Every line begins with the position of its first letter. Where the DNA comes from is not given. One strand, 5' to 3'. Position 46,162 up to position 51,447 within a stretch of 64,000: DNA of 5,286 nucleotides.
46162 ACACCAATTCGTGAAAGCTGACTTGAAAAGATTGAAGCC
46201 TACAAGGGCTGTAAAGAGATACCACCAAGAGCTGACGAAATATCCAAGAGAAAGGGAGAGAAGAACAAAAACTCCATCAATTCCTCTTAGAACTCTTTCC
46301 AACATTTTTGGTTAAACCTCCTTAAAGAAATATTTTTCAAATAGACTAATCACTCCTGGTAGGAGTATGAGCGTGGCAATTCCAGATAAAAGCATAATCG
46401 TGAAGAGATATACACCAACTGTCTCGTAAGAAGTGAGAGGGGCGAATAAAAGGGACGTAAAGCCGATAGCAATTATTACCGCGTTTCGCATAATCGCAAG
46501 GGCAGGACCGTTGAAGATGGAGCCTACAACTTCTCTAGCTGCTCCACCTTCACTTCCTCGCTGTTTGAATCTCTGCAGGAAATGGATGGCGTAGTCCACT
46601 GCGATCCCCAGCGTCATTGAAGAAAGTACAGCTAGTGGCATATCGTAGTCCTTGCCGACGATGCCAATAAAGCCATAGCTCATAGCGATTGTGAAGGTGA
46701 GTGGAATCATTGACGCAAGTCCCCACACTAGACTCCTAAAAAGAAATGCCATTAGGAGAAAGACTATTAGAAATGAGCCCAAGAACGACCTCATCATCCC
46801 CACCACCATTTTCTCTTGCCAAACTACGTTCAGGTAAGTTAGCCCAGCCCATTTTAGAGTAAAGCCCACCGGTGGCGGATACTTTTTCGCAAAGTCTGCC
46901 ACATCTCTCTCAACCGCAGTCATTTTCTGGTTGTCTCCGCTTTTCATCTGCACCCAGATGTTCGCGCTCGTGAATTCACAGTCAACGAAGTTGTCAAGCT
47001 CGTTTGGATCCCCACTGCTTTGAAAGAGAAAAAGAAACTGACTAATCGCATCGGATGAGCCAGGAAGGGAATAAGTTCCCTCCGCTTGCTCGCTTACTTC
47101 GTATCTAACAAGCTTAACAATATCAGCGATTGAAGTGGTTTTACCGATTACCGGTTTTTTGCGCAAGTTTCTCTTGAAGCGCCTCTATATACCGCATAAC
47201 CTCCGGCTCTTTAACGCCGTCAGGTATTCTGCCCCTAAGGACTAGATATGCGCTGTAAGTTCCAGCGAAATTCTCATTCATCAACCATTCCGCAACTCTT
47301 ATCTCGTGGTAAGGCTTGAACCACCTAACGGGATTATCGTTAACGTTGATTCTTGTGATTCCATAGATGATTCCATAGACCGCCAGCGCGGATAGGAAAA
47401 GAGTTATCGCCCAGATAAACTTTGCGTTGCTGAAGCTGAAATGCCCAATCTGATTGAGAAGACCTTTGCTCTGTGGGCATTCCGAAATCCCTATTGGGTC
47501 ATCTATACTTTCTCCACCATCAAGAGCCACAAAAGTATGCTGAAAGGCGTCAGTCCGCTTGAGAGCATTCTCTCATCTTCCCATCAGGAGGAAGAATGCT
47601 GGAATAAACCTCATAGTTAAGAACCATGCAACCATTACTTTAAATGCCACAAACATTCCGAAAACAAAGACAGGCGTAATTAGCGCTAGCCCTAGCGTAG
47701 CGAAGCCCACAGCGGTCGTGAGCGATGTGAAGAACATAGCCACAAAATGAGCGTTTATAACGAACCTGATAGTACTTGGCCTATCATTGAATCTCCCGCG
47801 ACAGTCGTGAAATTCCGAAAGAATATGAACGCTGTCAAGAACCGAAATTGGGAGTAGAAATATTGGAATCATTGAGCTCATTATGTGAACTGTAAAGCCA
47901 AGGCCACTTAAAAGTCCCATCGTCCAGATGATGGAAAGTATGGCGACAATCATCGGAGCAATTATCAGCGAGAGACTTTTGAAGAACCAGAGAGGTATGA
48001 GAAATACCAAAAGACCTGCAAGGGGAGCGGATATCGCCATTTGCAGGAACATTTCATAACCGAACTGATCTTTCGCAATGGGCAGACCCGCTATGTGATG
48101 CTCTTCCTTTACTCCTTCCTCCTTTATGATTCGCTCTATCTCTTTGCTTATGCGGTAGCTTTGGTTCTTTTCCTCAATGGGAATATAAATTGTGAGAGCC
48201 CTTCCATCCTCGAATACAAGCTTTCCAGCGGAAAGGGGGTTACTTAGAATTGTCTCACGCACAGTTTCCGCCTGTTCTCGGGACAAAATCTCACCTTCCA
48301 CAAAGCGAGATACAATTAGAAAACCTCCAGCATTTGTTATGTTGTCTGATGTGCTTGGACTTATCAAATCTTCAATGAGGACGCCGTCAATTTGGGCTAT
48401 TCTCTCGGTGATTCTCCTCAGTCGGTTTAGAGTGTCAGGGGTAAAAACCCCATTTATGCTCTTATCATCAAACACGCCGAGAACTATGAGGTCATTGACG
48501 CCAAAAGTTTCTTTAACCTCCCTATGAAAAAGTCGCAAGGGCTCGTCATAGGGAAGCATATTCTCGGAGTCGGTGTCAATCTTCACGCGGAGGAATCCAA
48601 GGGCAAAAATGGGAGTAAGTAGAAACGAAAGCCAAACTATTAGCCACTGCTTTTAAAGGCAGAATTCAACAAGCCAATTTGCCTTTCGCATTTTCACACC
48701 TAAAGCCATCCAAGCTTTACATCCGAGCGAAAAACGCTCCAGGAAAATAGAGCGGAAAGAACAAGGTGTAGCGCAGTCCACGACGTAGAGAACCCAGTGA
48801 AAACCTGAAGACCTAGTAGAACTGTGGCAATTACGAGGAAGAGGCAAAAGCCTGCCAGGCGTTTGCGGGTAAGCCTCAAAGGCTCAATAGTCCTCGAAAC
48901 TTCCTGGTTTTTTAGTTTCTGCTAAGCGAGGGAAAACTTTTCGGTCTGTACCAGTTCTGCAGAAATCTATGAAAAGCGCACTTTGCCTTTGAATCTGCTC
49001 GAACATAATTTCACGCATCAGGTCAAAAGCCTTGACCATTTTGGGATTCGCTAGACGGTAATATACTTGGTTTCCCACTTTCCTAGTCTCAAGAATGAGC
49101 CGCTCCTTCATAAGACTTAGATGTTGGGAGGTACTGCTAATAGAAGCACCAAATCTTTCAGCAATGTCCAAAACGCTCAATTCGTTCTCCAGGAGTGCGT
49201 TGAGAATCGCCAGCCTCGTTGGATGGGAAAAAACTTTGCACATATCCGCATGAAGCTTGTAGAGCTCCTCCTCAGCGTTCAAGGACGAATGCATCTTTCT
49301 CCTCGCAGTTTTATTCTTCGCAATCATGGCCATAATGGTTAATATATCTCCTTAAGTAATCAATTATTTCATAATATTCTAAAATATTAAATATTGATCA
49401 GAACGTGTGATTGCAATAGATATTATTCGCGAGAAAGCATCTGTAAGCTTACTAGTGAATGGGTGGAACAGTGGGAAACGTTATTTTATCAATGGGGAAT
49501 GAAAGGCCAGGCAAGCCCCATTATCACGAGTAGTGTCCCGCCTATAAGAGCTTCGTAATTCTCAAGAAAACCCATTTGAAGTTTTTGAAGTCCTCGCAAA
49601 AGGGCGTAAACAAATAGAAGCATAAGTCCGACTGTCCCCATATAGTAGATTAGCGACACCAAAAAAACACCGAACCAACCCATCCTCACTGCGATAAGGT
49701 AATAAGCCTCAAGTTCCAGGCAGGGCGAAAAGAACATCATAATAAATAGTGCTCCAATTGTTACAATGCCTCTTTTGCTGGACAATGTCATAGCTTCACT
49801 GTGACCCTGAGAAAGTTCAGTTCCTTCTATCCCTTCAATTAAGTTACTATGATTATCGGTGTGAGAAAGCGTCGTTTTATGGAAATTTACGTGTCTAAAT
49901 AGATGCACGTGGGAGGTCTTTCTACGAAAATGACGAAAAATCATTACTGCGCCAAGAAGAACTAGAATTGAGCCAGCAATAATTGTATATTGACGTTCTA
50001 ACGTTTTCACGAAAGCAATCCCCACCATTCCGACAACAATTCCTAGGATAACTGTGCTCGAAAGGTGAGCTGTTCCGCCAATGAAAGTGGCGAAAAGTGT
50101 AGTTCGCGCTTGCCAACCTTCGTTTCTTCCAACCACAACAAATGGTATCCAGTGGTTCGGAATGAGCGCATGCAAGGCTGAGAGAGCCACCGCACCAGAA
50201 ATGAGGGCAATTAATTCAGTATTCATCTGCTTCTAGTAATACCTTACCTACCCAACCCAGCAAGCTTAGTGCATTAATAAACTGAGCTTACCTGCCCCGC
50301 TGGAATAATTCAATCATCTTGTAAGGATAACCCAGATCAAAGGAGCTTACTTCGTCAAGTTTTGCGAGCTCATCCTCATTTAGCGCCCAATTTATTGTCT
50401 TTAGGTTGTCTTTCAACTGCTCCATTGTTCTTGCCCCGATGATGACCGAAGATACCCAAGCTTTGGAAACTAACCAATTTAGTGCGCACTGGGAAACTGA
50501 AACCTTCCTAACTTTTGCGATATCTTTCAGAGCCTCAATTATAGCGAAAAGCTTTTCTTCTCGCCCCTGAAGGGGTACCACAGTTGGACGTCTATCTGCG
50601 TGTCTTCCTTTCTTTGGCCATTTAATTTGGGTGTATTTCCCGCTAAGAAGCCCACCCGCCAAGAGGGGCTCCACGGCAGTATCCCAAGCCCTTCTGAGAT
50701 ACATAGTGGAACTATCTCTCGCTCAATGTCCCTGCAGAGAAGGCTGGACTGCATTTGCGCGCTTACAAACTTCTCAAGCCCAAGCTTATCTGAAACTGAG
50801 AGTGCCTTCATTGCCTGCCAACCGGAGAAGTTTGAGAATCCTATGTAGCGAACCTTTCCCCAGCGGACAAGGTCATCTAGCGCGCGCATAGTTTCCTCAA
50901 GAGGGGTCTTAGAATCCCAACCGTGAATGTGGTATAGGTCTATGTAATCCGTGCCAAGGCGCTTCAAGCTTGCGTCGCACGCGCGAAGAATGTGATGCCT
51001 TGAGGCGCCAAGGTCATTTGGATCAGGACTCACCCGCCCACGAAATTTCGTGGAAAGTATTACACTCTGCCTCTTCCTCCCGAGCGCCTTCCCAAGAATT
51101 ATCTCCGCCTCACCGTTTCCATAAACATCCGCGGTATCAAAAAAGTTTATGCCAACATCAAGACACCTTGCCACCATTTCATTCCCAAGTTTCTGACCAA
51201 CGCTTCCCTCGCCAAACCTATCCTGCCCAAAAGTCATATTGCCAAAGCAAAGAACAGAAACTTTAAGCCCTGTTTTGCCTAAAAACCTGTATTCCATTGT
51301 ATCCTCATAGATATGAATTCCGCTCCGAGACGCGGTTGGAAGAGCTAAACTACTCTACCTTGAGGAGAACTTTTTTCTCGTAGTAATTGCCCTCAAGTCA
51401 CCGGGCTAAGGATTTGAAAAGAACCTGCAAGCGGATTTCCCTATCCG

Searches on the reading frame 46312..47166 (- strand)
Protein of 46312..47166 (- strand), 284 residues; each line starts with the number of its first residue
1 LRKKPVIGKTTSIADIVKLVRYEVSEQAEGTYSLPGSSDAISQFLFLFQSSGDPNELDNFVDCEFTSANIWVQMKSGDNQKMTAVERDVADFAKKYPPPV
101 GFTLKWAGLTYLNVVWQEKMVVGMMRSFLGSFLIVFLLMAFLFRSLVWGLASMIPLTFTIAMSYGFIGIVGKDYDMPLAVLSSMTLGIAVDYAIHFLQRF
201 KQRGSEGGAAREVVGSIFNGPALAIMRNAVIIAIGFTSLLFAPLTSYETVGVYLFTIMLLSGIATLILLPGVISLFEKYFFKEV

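Call 63: search_protein_families(library=pfam, proteins=[window:46312-47166:-], max_evalue=0.1)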
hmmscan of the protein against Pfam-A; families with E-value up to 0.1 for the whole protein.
window:46312-47166:- (284 aa): 2 families
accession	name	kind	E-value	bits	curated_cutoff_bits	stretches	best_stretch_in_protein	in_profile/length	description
PF03176.21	MMPL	-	6.2e-20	71.8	20.5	1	67-276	89-302/333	MMPL family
PF00873.25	ACR_tran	-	5.2e-05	21.6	28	1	70-272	814-1016/1021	AcrB/AcrD/AcrF family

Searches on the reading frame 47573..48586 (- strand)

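Call 63: search_protein_families(library=pfam, proteins=[window:47573-48586:-], max_evalue=0.1)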
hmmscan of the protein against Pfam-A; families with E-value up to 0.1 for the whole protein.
window:47573-48586:- (337 aa): 4 families
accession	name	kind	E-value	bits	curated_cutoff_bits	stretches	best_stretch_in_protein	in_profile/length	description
PF03176.21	MMPL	-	8.3e-10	38.5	20.5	1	114-337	71-304/333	MMPL family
PF12349.14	Sterol-sensing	-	6.3e-07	29.8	22.3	1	206-332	7-133/153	Sterol-sensing domain of SREBP cleavage-activation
PF02460.24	Patched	-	3.6e-06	27.2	23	1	199-331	22-153/156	Patched SSD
PF25608.1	NAL1_N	-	0.028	14.6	27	1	286-332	22-67/80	NARROW LEAF 1 N-terminal domain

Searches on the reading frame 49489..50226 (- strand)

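Call 63: search_protein_families(library=pfam, proteins=[window:49489-50226:-], max_evalue=0.1)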
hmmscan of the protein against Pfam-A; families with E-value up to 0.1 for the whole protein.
window:49489-50226:- (245 aa): 2 families
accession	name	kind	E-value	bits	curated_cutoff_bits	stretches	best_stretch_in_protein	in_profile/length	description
PF02659.21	Mntp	-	0.00027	21.2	24.4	1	59-117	22-77/152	Putative manganese efflux pump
PF14007.11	YtpI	-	0.02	15.7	29.4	1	57-105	34-82/87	YtpI-like protein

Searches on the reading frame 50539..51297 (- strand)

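Call 63: search_protein_families(library=pfam, proteins=[window:50539-51297:-], max_evalue=0.1)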
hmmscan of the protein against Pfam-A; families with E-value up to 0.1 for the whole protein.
window:50539-51297:- (252 aa): 1 family
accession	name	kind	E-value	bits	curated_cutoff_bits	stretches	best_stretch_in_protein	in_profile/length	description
PF00248.27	Aldo_ket_red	-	8.8e-52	176.4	24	1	16-227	2-206/291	Aldo/keto reductase family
